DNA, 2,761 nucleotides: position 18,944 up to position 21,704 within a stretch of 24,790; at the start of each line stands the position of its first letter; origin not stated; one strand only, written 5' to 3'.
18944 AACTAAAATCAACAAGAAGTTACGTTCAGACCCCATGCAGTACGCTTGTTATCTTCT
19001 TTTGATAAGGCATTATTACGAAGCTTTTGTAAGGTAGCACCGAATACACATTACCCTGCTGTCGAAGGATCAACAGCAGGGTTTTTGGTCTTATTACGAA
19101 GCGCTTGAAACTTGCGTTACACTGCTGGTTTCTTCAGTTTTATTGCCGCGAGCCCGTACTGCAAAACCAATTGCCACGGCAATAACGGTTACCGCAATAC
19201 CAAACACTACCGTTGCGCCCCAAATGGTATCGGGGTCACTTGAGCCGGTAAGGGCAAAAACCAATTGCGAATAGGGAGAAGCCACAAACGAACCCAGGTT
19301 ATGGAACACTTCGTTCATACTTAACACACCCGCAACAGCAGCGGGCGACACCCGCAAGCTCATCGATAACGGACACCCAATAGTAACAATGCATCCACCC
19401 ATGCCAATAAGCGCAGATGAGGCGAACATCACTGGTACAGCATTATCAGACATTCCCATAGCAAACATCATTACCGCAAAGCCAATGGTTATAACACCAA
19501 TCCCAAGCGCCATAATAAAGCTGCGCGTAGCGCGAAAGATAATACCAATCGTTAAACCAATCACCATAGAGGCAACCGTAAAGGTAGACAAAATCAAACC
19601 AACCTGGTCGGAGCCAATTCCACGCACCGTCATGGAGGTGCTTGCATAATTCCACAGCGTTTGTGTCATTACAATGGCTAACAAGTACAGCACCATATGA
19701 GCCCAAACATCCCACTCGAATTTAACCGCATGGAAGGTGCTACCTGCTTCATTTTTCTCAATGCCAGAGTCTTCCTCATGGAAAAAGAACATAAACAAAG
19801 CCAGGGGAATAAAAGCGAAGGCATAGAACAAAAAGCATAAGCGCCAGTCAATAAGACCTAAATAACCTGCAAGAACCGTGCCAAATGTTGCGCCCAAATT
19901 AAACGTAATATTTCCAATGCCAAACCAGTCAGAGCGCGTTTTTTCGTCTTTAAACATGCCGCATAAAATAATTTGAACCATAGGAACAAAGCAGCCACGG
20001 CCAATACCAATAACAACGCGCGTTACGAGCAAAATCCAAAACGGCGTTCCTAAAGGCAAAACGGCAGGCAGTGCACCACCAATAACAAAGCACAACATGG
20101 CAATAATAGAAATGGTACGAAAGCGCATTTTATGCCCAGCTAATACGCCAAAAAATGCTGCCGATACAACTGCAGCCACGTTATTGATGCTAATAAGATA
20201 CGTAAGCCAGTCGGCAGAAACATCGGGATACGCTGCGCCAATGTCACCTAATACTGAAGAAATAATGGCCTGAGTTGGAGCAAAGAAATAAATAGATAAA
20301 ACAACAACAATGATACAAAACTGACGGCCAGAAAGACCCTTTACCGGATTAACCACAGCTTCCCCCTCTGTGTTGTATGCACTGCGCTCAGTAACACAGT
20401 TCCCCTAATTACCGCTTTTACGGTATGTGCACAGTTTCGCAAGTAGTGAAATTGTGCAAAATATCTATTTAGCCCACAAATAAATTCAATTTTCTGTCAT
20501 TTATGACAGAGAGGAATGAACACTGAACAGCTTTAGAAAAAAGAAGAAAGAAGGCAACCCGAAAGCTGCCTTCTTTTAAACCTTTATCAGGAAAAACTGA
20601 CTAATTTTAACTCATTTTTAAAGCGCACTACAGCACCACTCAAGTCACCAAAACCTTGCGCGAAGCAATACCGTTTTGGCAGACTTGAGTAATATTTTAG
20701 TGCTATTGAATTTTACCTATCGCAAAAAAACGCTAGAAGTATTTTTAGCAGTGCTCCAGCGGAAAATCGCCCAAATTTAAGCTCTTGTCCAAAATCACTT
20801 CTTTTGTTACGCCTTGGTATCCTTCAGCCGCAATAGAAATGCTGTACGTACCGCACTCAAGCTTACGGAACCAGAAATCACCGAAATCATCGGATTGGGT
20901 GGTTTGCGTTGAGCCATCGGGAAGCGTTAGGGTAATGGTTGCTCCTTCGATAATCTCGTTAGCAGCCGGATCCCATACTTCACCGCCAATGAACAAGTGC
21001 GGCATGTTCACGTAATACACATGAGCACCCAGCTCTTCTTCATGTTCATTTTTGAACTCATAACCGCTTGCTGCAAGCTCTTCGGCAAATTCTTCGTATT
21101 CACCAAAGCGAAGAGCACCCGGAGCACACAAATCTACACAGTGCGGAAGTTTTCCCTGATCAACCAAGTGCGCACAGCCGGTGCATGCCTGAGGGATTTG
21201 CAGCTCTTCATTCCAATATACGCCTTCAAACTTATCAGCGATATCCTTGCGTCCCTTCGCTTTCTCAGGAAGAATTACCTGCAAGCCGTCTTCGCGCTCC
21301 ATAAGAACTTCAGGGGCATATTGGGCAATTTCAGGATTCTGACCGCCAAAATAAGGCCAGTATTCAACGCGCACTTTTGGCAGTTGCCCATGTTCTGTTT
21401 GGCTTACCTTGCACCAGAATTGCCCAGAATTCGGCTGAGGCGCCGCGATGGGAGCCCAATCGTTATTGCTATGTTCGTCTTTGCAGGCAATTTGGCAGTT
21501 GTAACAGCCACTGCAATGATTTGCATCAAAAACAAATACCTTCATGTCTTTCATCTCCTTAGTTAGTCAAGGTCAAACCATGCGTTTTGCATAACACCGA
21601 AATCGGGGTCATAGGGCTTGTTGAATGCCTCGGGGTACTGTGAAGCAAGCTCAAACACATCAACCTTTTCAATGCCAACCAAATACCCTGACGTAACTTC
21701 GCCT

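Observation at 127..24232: One locus joins O-demethylase-like URO-D-fold enzymes with three dehydroxylase/transhydroxylase-type Mo enzymes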

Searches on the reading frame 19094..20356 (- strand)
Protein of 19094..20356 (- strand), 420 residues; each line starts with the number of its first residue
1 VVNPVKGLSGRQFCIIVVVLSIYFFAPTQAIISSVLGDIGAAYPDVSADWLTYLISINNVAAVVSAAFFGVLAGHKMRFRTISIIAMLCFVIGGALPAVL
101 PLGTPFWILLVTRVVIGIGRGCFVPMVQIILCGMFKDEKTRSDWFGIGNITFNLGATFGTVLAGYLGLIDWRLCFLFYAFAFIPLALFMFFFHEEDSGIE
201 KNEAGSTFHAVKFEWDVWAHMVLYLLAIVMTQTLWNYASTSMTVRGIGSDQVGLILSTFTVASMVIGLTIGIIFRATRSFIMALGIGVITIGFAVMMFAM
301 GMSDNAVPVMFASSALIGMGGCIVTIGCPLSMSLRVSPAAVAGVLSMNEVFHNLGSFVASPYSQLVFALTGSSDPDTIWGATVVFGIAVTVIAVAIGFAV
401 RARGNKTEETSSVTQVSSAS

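Call 4: search_protein_families(library=pfam, proteins=[window:19094-20356:-])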
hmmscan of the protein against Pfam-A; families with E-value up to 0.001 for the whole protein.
window:19094-20356:- (420 aa): 2 families
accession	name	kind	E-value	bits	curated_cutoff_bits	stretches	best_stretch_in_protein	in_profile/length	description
PF07690.21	MFS_1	-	1.5e-27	96.9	33.4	2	13-240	3-223/347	Major Facilitator Superfamily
PF00083.30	Sugar_tr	-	3.8e-10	39.7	22.3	1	47-193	44-192/452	Sugar (and other) transporter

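Call 6: search_protein_families(library=ncbifam, proteins=[window:19094-20356:-], max_evalue=0.01)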
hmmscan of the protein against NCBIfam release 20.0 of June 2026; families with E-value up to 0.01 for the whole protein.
window:19094-20356:- (420 aa): 2 families
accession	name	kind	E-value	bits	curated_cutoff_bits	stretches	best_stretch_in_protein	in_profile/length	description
TIGR00879.1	SP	subfamily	1e-08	34.2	237.8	2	53-191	103-243/510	sugar porter family MFS transporter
NF053757.1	BclibactTpBcbE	equivalog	2.5e-06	26.7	600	1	47-303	35-304/394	bacillibactin exporter BcbE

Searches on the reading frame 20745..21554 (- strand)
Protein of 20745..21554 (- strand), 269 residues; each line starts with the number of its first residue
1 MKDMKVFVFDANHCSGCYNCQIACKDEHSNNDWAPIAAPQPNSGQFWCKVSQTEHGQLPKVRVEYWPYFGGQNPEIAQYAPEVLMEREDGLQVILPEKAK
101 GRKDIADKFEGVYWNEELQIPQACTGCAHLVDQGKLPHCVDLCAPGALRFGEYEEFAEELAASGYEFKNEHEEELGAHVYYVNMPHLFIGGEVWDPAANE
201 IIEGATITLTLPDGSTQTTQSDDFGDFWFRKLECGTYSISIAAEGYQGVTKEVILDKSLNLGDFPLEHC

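Call 4: search_protein_families(library=pfam, proteins=[window:20745-21554:-])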
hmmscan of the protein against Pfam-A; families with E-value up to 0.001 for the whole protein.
window:20745-21554:- (269 aa): 5 families
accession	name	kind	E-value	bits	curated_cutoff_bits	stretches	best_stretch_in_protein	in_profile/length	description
PF13620.12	CarboxypepD_reg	-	2.2e-14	54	32.3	1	189-256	2-70/82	Carboxypeptidase regulatory-like domain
PF13247.11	Fer4_11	-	5.4e-09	36.6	26.2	1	84-152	28-99/100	4Fe-4S dicluster domain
PF13715.12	CarbopepD_reg_2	-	3e-07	30.8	32.2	1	189-258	1-67/88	CarboxypepD_reg-like domain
PF17802.7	SpaA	-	3.2e-05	24.4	23.1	0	198-247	12-66/91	Prealbumin-like fold domain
PF17210.9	SdrD_B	-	0.00034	21.2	29.7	1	200-248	22-72/112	SdrD B-like domain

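Call 6: search_protein_families(library=ncbifam, proteins=[window:20745-21554:-], max_evalue=0.01)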
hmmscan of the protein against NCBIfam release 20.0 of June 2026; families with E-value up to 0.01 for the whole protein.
window:20745-21554:- (269 aa): 14 families
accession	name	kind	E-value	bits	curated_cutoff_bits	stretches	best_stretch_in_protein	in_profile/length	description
TIGR02951.1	DMSO_dmsB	equivalog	2.1e-11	44.1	214.1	1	7-157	4-157/161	DMSO/selenate family reductase complex B subunit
TIGR03478.1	DMSO_red_II_bet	subfamily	6.5e-10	38.4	480.7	1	86-188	151-251/321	DMSO reductase family type II enzyme, iron-sulfur subunit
NF041715.1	arsenate_red_ArrB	equivalog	3e-09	36.7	450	2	7-86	5-75/233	arsenate respiratory reductase iron-sulfur subunit ArrB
NF011569.0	PRK14993.1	equivalog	3.1e-09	36.6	416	1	7-183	46-223/244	tetrathionate reductase subunit TtrB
NF045715.1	sulf_resp_HmcB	equivalog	2.2e-08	33.6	420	1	122-158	167-203/307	sulfate respiration complex iron-sulfur protein HmcB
NF008134.0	PRK10882.1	equivalog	5.3e-06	25.7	263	1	122-160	173-215/329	hydrogenase 2 operon protein HybA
NF045797.1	DsrO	equivalog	6.1e-06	25.8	200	1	122-182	172-234/235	sulfate reduction electron transfer complex DsrMKJOP subunit DsrO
NF041782.1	mnquin_red_QrcC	equivalog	1.5e-05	24.8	400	0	8-67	4-62/239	menaquinone reductase iron-sulfur cluster-binding subunit QrcC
TIGR01582.1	FDH-beta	equivalog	1.5e-05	24.3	334.7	0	121-158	150-187/283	formate dehydrogenase subunit beta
NF052345.1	S_layer_anammox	exception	5.7e-05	20.7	1400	1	189-255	1315-1379/1596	Kustd1514 family S-layer glycoprotein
NF038355.1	FDH3_beta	equivalog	6.6e-05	23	240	0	5-29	4-27/180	formate dehydrogenase FDH3 subunit beta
TIGR03149.1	cyt_nit_nrfC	equivalog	0.00024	20.5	377.6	0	124-160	154-191/225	cytochrome c nitrite reductase Fe-S protein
NF042979.1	EthbenzDh_ebdB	equivalog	0.00041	19.3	740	0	5-27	21-43/354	ethylbenzene dehydrogenase subunit beta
NF009451.0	PRK12809.1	equivalog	0.0068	14.7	1154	1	5-34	3-32/639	formate-dependent uric acid utilization protein YgfT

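Call 40: search_solved_structures(query=window:20745-21554:-, max_evalue=0.00001, show_alignments=1)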
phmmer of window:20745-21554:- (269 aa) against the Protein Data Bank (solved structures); distinct sequences matched with E-value up to 0.00001: 4.
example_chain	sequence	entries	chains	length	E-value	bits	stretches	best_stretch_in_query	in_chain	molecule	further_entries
4v4c_B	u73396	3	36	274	9.2e-33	117.1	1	7-263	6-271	Pyrogallol hydroxytransferase small subunit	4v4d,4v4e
2vpw_B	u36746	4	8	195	3e-09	39.9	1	8-161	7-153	NRFC PROTEIN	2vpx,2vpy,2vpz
4ydd_B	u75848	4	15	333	8.6e-09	38.4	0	39-196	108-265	DMSO reductase family type II enzyme, iron-sulfur subunit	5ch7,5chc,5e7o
1h0h_B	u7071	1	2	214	3e-06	30.1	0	5-31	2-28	FORMATE DEHYDROGENASE SUBUNIT BETA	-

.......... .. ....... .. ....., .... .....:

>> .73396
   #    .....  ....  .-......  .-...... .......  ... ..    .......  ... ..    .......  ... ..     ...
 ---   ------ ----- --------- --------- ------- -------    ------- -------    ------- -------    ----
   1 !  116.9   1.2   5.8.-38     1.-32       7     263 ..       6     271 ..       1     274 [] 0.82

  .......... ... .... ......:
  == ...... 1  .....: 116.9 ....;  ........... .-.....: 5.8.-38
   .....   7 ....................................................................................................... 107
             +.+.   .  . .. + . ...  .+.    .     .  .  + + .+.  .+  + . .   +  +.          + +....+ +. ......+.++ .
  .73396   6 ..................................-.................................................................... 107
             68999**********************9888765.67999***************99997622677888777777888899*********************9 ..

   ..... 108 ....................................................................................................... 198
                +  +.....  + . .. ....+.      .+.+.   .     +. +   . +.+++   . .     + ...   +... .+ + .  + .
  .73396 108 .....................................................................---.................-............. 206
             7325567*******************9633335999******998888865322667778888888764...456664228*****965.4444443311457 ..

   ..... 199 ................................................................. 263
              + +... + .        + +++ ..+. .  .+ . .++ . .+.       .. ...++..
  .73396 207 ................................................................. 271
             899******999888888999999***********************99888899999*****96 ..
